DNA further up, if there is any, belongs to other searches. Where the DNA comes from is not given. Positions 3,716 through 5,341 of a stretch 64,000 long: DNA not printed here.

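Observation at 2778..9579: Four-gene operon: B12-rSAM (953 aa), Zn-ribbon rSAM, DegT aminotransferase, twitch rSAM, with the last three genes chained by 4-nt overlaps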

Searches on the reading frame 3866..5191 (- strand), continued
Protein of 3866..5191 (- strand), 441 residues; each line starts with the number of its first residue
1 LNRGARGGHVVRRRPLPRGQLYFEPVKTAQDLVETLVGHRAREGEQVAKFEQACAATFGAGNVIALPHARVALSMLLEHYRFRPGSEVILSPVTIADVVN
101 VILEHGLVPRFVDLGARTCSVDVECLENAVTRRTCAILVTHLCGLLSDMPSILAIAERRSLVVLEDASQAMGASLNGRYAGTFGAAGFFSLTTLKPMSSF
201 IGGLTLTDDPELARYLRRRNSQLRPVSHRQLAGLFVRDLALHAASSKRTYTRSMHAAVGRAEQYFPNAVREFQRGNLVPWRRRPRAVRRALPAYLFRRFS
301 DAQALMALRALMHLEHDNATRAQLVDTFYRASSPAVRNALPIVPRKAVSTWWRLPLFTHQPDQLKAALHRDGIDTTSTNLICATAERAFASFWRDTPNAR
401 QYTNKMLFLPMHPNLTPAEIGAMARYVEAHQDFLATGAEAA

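Call 97: search_protein_families(library=ncbifam, proteins=[L022:2830-3531:-], max_evalue=0.00001)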
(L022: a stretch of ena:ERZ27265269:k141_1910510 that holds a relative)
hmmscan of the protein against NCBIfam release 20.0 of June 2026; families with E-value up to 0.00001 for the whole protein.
L022:2830-3531:- (233 aa): 14 families
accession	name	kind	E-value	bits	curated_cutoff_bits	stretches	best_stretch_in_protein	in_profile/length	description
TIGR04182.1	glyco_TIGR04182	equivalog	1.2e-38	133.1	325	1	5-219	2-214/293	S-layer glycoprotein N-glycosyltransferase AglJ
NF041391.1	DPhHxTase_Halo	equivalog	7.5e-24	83.9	375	1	11-220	3-206/213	dolichyl-phosphate hexose transferase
NF058614.1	PPMAGASynPpgS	equivalog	1.7e-23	83.2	370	1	7-222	4-222/226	polyprenyl-phospho-N-acetylgalactosaminyl synthase PpgS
NF010496.0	PRK13915.1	equivalog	8.9e-18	64.4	262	1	4-111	32-152/307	glucosyl-3-phosphoglycerate synthase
TIGR04283.1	glyco_like_mftF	equivalog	1.1e-16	61.1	182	1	5-119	1-111/221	TIGR04283 family arsenosugar biosynthesis glycosyltransferase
NF007986.1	PRK10714.1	equivalog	5.9e-13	48.5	529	1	4-119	7-130/316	undecaprenyl-phosphate 4-deoxy-4-formamido-L-arabinose transferase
TIGR03965.1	mycofact_glyco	equivalog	1.1e-11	44.3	280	1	6-116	77-192/467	mycofactocin biosynthesis glycosyltransferase MftF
NF047588.1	GlcsyltransPgfSStrep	equivalog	1.6e-11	44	500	1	6-164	4-166/308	glycosyltransferase PgfS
NF041875.1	EPS_EpsD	equivalog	1.1e-10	41.5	370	1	5-111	1-112/325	exopolysaccharide biosynthesis glycosyltransferase EpsD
TIGR03937.1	PgaC_IcaA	equivalog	9.2e-10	38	422.3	1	5-104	47-151/407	poly-beta-1,6-N-acetyl-D-glucosamine synthase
TIGR03469.1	HpnB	hypoth_equivalog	4.9e-09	35.7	379.25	1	5-103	46-160/386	hopene-associated glycosyltransferase HpnB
NF041865.1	EpsU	equivalog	3.2e-07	29.7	700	1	5-74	41-114/394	exopolysaccharide biosynthesis GT2 family glycosyltransferase EpsU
NF007482.0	PRK10073.1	equivalog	4.4e-07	29.2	423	1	3-101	6-108/334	glycosyltransferase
NF045692.1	OglycostaseCruG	equivalog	2.5e-06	26.7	600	1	2-110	40-160/386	2'-O-glycosyltransferase CruG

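Call 102: search_protein_families(library=pfam, proteins=[L022:12421-14091:-], max_evalue=0.05)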
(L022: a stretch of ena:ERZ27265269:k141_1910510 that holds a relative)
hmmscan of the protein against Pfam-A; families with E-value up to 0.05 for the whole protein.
L022:12421-14091:- (556 aa): 0 families
